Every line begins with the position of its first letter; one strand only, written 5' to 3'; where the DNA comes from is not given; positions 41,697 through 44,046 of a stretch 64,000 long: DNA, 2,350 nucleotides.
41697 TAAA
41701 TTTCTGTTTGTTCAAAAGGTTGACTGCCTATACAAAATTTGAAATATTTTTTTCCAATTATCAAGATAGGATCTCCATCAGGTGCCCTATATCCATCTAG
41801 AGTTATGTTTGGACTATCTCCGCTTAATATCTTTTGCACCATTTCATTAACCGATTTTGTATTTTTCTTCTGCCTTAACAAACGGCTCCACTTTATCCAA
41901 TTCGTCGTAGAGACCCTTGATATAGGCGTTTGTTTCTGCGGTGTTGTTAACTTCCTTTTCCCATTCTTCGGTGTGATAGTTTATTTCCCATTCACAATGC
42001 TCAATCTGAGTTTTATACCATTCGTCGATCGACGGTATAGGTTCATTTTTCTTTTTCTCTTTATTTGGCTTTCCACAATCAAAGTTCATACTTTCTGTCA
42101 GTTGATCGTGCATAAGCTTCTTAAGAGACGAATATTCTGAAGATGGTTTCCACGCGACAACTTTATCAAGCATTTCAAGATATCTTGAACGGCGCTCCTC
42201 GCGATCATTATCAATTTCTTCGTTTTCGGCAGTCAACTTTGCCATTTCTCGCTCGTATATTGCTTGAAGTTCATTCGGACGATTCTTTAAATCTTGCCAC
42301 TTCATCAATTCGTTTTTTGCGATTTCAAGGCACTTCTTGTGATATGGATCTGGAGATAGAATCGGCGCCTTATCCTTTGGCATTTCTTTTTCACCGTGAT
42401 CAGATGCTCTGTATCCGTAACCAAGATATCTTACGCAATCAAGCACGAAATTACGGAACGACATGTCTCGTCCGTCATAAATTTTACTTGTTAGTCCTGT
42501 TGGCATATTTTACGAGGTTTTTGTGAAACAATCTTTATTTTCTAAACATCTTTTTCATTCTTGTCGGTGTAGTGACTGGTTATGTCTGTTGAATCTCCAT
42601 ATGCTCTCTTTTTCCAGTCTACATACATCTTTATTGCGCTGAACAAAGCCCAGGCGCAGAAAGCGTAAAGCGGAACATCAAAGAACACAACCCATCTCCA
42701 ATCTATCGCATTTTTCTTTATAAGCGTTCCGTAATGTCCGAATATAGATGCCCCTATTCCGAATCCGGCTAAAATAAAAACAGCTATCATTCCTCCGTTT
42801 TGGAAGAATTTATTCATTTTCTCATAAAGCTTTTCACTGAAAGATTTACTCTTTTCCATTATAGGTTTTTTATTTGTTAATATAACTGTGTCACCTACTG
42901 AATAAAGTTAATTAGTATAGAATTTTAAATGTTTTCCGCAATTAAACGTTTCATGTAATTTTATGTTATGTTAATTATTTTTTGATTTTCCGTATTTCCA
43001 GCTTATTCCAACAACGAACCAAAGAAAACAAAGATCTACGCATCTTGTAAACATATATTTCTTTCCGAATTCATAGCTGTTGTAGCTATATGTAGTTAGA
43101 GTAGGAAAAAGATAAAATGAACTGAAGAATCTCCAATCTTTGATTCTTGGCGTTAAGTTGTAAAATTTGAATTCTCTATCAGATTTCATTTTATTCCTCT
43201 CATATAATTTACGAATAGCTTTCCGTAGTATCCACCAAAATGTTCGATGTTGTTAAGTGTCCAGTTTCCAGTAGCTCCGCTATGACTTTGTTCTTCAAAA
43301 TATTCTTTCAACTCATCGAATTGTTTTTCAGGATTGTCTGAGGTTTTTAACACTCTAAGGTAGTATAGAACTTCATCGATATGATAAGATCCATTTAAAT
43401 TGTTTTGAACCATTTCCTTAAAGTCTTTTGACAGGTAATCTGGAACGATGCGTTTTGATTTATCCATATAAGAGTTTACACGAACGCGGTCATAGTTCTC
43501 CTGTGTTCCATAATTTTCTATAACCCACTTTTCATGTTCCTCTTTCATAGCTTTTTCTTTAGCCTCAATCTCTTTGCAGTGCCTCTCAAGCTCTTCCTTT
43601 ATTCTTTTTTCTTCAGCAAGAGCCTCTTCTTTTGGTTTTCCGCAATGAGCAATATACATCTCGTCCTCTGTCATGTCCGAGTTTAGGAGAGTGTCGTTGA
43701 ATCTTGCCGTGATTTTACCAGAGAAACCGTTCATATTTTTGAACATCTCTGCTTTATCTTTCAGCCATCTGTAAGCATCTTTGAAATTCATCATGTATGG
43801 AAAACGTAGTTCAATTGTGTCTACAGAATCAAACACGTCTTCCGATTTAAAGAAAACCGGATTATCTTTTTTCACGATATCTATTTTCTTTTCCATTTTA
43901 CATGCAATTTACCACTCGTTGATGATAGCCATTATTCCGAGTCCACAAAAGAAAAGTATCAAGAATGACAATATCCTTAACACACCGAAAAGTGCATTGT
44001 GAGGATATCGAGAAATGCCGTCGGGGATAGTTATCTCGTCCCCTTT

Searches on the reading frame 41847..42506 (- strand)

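Call 15: search_protein_families(library=pfam, proteins=[window:41847-42506:-], max_evalue=0.1)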
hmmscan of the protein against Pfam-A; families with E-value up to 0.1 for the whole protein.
window:41847-42506:- (219 aa): 1 family
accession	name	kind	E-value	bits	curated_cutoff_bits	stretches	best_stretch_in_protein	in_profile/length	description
PF00038.26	Filament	-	0.07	13.2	40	0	158-207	188-237/313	Intermediate filament protein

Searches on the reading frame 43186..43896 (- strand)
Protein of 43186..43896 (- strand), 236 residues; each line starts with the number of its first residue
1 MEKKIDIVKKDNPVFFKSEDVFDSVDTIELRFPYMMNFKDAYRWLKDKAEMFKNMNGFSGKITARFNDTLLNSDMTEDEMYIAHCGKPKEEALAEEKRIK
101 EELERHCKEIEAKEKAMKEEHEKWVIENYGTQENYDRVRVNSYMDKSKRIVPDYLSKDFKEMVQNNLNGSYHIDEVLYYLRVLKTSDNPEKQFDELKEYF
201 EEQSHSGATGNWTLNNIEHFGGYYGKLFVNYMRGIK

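Call 15: search_protein_families(library=pfam, proteins=[window:43186-43896:-], max_evalue=0.1)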
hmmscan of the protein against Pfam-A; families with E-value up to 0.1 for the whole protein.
window:43186-43896:- (236 aa): 4 families
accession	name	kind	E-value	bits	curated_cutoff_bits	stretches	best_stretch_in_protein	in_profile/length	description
PF11006.13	DUF2845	-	0.0047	17.6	21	1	68-140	8-79/90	Protein of unknown function (DUF2845)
PF07830.18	PP2C_C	-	0.03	15.2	28.5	0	87-120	12-45/80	Protein serine/threonine phosphatase 2C, C-terminal domain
PF06978.16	POP1_N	-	0.07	13.5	22.2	1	72-143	56-131/208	Ribonucleases P/MRP protein subunit POP1, N-terminal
PF08432.15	Vfa1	-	0.084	13.6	27.3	0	85-191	52-159/179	AAA-ATPase Vps4-associated protein 1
